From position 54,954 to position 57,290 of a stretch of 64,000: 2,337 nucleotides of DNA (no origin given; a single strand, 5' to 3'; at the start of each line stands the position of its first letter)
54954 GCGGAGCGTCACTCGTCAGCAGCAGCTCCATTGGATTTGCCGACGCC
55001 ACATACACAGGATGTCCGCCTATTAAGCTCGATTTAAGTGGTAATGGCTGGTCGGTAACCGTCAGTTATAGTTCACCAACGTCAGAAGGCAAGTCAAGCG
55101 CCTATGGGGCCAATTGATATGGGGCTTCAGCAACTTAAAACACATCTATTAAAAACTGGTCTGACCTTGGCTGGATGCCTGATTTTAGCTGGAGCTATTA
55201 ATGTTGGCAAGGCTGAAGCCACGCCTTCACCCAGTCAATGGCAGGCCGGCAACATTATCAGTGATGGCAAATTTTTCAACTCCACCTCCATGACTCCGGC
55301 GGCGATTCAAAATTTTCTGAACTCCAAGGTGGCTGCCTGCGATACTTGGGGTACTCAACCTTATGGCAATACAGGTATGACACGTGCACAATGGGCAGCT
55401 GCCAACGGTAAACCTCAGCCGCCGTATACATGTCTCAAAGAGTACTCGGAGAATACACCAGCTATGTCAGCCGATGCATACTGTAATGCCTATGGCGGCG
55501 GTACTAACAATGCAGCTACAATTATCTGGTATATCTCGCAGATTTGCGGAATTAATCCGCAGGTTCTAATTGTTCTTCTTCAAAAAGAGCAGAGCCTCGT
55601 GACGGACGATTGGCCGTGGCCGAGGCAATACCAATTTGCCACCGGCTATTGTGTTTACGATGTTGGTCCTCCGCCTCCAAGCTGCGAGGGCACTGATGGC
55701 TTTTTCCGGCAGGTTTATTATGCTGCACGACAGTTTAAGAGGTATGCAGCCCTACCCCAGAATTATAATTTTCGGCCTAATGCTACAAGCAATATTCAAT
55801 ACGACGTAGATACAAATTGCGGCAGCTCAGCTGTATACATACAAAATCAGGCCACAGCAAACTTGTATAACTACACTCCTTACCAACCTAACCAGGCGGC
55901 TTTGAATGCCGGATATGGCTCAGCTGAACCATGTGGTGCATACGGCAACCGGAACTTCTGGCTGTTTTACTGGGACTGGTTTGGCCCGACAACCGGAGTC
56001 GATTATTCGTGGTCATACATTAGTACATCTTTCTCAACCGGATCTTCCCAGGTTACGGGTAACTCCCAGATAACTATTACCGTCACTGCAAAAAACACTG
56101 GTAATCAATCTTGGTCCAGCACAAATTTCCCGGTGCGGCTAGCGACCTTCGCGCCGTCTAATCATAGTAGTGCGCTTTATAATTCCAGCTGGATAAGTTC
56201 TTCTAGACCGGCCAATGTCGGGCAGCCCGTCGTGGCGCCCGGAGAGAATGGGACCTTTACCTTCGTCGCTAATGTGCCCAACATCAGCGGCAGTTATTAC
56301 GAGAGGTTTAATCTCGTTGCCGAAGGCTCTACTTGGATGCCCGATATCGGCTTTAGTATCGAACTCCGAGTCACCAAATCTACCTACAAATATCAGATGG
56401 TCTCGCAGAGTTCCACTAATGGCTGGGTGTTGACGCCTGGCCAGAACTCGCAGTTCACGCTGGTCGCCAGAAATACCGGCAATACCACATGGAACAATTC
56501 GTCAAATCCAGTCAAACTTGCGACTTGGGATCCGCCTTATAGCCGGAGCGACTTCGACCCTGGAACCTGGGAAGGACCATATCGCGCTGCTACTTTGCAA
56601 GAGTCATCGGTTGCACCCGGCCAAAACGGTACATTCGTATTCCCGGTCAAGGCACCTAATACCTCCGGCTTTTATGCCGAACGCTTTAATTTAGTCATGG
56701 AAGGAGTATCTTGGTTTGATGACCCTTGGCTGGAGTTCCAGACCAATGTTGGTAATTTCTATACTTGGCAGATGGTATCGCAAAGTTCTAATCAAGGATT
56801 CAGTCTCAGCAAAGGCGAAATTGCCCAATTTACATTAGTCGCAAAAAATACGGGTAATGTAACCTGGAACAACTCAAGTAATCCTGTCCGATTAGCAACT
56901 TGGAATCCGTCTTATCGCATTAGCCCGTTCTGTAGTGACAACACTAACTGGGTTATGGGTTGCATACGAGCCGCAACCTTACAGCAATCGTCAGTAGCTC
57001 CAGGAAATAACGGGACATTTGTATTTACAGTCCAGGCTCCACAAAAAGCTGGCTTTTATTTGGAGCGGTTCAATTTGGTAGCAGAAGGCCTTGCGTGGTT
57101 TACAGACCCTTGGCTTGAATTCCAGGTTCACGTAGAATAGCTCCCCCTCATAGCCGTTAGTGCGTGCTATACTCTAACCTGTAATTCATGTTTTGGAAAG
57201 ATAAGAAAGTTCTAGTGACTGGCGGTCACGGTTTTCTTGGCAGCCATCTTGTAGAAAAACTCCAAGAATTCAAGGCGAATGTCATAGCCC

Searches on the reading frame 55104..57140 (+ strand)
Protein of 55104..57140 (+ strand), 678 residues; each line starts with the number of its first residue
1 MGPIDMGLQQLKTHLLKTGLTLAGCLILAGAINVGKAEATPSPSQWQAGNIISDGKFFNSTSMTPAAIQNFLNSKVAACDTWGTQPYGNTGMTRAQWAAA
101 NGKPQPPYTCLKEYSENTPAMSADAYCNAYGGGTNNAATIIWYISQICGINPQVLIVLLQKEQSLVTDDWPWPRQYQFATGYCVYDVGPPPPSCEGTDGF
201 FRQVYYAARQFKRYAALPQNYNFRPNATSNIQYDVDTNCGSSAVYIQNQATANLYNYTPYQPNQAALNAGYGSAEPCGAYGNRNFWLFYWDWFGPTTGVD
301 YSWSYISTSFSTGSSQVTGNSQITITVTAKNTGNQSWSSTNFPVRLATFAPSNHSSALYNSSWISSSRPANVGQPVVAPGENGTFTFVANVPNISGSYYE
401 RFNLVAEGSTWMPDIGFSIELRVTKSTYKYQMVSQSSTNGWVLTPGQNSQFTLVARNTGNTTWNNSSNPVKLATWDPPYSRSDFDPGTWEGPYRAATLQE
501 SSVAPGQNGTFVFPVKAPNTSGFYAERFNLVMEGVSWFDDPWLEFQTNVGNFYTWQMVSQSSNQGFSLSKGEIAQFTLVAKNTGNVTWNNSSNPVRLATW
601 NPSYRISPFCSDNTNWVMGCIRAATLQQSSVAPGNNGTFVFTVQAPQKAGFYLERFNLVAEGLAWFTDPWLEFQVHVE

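Call 56: search_protein_families(library=pfam, proteins=[window:55104-57140:+], max_evalue=0.00001)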
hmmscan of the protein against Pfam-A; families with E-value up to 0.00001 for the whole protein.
window:55104-57140:+ (678 aa): 1 family
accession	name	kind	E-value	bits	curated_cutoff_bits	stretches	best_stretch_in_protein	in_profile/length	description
PF16158.11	N_BRCA1_IG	-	3.8e-15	56.8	28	0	439-536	4-97/108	Ig-like domain from next to BRCA1 gene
